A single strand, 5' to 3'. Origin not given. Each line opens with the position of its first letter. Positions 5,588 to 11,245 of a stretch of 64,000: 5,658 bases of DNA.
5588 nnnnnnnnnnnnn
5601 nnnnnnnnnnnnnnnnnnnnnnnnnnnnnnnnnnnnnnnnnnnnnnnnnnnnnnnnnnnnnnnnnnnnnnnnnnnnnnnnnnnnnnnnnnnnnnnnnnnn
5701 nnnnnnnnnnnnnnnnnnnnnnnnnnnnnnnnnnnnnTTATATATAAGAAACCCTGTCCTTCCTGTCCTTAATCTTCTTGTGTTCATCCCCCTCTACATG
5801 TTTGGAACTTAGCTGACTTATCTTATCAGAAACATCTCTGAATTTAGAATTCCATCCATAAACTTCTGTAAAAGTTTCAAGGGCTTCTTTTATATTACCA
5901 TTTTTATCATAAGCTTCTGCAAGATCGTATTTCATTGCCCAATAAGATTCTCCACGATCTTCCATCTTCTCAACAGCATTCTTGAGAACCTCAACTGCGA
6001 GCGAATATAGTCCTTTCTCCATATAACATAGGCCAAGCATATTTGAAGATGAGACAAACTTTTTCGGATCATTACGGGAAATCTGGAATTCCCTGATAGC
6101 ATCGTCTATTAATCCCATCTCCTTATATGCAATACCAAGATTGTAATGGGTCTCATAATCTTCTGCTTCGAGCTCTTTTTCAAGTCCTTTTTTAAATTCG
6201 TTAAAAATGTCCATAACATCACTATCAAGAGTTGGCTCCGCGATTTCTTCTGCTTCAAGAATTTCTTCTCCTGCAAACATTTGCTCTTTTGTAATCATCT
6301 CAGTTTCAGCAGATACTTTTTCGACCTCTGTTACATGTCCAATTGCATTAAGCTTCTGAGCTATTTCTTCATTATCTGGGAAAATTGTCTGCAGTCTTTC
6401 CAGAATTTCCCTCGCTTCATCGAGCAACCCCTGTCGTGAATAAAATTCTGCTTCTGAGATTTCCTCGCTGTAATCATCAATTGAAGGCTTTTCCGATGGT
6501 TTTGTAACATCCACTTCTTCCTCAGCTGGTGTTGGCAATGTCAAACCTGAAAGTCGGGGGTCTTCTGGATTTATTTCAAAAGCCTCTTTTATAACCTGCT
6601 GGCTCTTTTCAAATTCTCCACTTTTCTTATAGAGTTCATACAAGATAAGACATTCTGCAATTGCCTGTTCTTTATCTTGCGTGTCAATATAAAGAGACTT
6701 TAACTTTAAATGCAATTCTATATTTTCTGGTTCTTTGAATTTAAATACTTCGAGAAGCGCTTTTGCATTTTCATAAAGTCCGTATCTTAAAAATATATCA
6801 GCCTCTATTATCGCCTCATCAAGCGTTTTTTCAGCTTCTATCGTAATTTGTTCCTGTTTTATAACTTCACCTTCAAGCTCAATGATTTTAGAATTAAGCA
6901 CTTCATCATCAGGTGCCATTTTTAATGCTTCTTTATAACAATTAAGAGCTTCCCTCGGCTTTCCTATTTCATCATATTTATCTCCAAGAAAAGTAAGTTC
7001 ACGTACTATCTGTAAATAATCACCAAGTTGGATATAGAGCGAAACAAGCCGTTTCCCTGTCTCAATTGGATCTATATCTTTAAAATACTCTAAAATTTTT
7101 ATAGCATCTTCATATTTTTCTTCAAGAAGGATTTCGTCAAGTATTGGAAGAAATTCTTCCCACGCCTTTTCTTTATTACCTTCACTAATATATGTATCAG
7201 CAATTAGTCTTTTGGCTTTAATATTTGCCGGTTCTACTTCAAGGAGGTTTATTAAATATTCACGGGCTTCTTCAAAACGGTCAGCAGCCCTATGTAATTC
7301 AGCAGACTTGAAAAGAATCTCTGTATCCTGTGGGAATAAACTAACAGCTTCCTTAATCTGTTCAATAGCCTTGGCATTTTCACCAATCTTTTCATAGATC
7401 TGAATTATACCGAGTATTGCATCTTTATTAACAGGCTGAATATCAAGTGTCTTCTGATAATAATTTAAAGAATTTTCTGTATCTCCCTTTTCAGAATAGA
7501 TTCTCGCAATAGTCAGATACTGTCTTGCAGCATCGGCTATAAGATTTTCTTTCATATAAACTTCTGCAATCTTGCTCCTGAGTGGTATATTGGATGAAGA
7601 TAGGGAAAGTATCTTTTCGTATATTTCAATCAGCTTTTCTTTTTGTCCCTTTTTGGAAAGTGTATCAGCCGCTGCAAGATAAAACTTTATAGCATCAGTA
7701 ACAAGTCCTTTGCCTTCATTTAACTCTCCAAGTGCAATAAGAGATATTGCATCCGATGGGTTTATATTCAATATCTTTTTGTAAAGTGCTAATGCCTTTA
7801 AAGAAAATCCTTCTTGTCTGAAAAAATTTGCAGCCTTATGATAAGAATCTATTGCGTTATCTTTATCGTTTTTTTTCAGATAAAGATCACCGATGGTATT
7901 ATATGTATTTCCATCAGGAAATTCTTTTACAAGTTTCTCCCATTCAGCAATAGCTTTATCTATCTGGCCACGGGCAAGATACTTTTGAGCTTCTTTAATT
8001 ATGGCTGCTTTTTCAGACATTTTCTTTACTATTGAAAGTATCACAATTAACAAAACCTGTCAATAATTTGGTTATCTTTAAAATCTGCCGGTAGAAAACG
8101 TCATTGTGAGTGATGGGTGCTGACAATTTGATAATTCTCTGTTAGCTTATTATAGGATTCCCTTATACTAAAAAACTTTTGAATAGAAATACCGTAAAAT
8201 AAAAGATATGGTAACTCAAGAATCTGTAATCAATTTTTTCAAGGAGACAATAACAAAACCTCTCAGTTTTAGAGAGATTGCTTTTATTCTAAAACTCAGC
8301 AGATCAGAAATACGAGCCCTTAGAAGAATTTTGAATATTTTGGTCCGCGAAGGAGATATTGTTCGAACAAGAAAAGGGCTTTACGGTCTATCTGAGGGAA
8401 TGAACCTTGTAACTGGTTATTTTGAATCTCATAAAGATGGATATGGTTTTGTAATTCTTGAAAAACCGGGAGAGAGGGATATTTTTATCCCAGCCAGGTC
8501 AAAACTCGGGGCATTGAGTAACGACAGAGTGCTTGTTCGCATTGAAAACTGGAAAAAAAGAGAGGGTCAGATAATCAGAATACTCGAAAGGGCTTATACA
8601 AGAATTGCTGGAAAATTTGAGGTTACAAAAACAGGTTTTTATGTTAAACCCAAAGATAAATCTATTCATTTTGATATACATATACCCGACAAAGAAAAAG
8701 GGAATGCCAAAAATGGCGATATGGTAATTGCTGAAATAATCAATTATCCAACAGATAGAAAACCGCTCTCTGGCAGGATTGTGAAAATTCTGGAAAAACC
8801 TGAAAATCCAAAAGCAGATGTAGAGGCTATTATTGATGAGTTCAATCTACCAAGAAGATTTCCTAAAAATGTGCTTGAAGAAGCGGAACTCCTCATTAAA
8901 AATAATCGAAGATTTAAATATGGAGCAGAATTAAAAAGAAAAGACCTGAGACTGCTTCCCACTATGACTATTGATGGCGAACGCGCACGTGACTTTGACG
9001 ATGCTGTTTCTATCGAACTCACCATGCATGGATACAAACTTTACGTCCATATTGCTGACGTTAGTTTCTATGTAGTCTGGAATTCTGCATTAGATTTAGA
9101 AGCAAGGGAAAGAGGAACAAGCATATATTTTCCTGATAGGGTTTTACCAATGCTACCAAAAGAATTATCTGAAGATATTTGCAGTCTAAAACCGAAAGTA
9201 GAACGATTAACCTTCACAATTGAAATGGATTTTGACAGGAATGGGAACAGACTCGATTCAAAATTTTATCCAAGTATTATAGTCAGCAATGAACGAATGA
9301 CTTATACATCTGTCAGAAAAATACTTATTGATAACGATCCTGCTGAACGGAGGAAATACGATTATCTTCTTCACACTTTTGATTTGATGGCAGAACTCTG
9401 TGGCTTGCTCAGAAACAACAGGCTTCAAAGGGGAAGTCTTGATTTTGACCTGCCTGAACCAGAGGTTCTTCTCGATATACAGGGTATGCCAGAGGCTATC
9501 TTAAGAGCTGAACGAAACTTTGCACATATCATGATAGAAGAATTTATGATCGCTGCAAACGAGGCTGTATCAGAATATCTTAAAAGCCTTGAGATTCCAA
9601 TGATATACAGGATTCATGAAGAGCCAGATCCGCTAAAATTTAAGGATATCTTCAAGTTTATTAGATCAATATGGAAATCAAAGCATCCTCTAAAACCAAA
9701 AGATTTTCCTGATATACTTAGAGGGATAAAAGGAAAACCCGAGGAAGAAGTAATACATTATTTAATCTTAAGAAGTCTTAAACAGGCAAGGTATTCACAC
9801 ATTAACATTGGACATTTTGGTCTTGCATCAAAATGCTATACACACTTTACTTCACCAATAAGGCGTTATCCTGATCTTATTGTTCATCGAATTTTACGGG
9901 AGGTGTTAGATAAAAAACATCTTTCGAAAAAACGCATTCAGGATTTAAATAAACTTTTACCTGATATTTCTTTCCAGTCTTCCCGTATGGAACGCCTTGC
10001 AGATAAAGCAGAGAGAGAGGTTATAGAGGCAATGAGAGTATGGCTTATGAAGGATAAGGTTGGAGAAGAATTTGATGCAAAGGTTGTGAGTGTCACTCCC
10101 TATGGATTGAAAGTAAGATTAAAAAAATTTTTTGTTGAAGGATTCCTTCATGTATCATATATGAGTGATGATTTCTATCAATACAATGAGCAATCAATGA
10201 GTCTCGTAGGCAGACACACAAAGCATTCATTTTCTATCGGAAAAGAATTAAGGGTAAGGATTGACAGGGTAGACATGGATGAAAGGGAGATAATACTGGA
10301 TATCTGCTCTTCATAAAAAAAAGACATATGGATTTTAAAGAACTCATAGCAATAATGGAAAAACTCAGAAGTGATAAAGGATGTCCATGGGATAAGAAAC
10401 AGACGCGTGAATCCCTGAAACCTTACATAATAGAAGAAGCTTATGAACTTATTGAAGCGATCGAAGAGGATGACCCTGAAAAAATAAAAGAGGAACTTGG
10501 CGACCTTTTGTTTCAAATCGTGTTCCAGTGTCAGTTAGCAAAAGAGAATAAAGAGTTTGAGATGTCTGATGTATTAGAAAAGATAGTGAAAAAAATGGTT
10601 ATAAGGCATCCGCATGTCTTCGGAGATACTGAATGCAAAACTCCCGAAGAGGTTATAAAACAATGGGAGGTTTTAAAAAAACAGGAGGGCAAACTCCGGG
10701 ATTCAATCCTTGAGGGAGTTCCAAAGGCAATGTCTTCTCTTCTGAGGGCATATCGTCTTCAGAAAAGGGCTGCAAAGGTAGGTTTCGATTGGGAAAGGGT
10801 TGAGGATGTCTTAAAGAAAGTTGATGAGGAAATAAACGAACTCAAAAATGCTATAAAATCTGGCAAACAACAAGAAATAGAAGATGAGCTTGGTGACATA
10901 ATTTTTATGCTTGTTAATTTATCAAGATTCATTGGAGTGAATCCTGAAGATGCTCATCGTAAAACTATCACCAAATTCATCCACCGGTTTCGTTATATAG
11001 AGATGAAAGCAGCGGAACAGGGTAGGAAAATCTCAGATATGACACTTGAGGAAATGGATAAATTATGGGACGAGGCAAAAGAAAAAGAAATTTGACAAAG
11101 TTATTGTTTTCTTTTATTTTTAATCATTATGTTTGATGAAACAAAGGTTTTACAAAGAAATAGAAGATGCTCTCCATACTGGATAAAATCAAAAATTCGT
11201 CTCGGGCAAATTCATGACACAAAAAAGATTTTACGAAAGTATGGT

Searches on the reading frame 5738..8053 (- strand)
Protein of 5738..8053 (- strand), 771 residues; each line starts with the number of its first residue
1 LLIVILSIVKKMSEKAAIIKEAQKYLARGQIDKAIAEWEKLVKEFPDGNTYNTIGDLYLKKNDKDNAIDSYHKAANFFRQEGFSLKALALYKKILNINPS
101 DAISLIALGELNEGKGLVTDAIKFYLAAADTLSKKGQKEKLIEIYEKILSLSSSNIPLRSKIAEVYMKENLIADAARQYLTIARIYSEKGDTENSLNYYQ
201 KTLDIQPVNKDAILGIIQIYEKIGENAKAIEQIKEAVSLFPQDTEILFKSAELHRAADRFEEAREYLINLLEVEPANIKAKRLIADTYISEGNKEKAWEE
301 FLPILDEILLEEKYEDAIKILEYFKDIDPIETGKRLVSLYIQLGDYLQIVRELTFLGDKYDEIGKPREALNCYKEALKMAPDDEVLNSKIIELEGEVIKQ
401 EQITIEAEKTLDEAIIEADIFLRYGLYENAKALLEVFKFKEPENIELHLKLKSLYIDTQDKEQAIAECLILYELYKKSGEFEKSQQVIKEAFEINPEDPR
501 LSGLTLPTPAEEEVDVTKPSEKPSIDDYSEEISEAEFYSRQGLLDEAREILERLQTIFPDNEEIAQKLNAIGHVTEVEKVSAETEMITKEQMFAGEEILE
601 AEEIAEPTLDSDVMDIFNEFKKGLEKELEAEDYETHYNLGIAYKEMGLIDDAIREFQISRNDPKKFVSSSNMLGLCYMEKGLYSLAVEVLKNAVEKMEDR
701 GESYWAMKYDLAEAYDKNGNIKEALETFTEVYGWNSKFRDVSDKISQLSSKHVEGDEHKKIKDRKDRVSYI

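Call 20: search_protein_families(library=ncbifam, proteins=[window:5738-8053:-], max_evalue=0.00001)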
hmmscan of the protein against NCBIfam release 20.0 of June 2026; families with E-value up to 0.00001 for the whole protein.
window:5738-8053:- (771 aa): 21 families
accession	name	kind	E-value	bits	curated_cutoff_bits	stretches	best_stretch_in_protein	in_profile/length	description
NF052243.1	T4PFormProtSgmX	equivalog_domain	2e-67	228.3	1800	2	599-751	861-1016/1065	type IV pili formation protein SgmX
NF040959.1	MamA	equivalog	9.7e-30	103.5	200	2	628-734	66-168/204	magnetosome protein MamA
TIGR02917.1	PEP_TPR_lipo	equivalog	6.6e-29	100.4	312.2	1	23-301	439-726/899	XrtA/PEP-CTERM system TPR-repeat protein PrsT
TIGR02521.1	type_IV_pilW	equivalog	1.2e-18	67.5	154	1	172-272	131-231/234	type IV pilus biogenesis/stability protein PilW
NF002725.1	PRK02603.1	equivalog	1e-13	51.7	143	1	171-253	67-149/173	photosystem I assembly protein Ycf3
TIGR02795.1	tol_pal_ybgF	equivalog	8.2e-12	45.8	90.1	0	16-79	3-70/119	tol-pal system protein YbgF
NF033758.1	gliding_GltE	equivalog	1.4e-11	44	225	0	185-290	95-200/411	adventurous gliding motility TPR repeat lipoprotein GltE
NF047507.1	TPR_BatC_Lepto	exception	1.6e-11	44.1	175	0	27-75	70-123/214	TPR repeat-containing protein BatC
NF033762.1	social_mot_Tgl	equivalog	6.1e-11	42.1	225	0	627-675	25-73/252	social motility TPR repeat lipoprotein Tgl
NF033920.0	C39_PA2778_fam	equivalog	1.2e-10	41.3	150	0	11-91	152-233/255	PA2778 family cysteine peptidase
NF008757.0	PRK11788.1-5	equivalog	6e-10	38.8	363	0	174-309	212-348/388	lipopolysaccharide assembly protein LapB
NF052415.1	T3SS_chap_SctY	equivalog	1.1e-09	38.7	70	0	417-471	12-66/106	type III secretion apparatus assembly chaperone SctY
TIGR02552.1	LcrH_SycD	equivalog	1.6e-09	37.6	104.8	0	189-276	31-118/136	SycD/LcrH family type III secretion system chaperone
NF008520.0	PRK11447.1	equivalog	6.5e-09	34.1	858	0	174-235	601-662/1157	cellulose synthase complex outer membrane protein BcsC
TIGR03939.1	PGA_TPR_OMP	equivalog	1e-08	33.9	366.65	1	166-281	76-191/800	poly-beta-1,6 N-acetyl-D-glucosamine export porin PgaA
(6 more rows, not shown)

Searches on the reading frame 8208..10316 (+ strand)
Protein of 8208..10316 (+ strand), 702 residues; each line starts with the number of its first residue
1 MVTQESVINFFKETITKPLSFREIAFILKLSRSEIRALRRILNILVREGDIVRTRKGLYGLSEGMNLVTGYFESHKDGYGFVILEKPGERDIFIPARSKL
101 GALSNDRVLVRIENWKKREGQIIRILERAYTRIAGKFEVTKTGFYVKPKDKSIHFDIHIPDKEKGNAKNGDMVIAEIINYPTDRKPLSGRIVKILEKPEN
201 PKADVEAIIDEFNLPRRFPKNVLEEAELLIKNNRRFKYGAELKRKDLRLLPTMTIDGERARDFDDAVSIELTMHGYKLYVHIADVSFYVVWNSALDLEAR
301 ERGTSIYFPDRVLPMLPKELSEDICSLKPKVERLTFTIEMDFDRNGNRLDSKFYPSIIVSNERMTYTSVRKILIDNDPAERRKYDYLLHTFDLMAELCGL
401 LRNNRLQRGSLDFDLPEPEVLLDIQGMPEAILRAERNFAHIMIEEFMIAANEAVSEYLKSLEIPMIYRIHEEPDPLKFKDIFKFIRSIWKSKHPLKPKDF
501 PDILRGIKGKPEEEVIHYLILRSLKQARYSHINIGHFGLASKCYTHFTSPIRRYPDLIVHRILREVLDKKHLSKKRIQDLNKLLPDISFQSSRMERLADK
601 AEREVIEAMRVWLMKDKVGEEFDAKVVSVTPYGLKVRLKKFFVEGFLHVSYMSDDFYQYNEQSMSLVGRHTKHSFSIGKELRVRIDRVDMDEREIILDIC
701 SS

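Call 20: search_protein_families(library=ncbifam, proteins=[window:8208-10316:+], max_evalue=0.00001)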
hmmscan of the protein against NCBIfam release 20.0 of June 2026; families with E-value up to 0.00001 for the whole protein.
window:8208-10316:+ (702 aa): 7 families
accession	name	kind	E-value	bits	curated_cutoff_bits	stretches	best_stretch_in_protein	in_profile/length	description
TIGR02063.1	RNase_R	equivalog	5.1e-225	749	597.85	1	3-699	3-709/711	ribonuclease R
TIGR00358.1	3_prime_RNase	superfamily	1.8e-174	581.7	368.6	1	59-699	8-656/657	VacB/RNase II family 3'-5' exoribonuclease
NF008648.0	PRK11642.1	equivalog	9.7e-147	490.5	982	1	15-702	31-727/813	ribonuclease R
NF003455.0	PRK05054.1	equivalog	2.6e-74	250.6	542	1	66-698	20-642/645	exoribonuclease II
TIGR02062.1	RNase_B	equivalog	7.9e-59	199.3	641.9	1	68-696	22-643/646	exoribonuclease II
NF006333.0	PRK08563.1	equivalog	1e-09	38.3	143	1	622-694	85-155/188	DNA-directed RNA polymerase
TIGR00448.1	rpoE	equivalog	1.6e-09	37.6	124.2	1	615-694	78-155/179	DNA-directed RNA polymerase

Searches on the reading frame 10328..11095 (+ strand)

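Call 20: search_protein_families(library=ncbifam, proteins=[window:10328-11095:+], max_evalue=0.00001)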
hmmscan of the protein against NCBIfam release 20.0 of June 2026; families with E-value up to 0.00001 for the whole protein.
window:10328-11095:+ (255 aa): 12 families
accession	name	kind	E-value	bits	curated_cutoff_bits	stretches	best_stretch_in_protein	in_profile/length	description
NF052436.1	YabN_Meth_PPase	exception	8.6e-105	351.5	525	1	2-252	230-486/486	bifunctional methyltransferase/pyrophosphohydrolase YabN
NF007113.1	PRK09562.1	equivalog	3.2e-102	341.5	208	1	3-252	2-250/251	nucleoside triphosphate pyrophosphohydrolase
TIGR00444.1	mazG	subfamily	6.4e-90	301.1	148.3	1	9-251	1-248/248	MazG family protein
NF008986.0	PRK12333.1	equivalog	3.1e-54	184.1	292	1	4-219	2-197/204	nucleoside triphosphate pyrophosphohydrolase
NF008988.0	PRK12334.1-4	equivalog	2.1e-47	161.6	501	1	5-154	135-283/335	nucleoside triphosphate pyrophosphohydrolase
NF008991.0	PRK12334.2-3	equivalog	8.8e-44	150.6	696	1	6-153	139-287/454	nucleoside triphosphate pyrophosphohydrolase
NF008989.0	PRK12334.2-1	equivalog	2.5e-43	148.3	494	1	5-228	117-324/328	nucleoside triphosphate pyrophosphohydrolase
NF008990.0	PRK12334.2-2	equivalog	2.4e-40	139.2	884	1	6-155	147-297/436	nucleoside triphosphate pyrophosphohydrolase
NF008987.0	PRK12334.1-1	equivalog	1.5e-33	116.3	375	1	7-165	91-248/326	nucleoside triphosphate pyrophosphohydrolase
TIGR03188.1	histidine_hisI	equivalog_domain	1.2e-11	44.6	42.7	0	159-208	30-79/84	phosphoribosyl-ATP diphosphatase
NF001611.0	PRK00400.1-3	equivalog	1.1e-06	28.7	99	0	159-209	36-86/108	phosphoribosyl-ATP diphosphatase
NF002747.0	PRK02759.1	equivalog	1.2e-06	28.3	187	0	34-88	153-203/208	bifunctional phosphoribosyl-AMP cyclohydrolase/phosphoribosyl-ATP diphosphatase HisIE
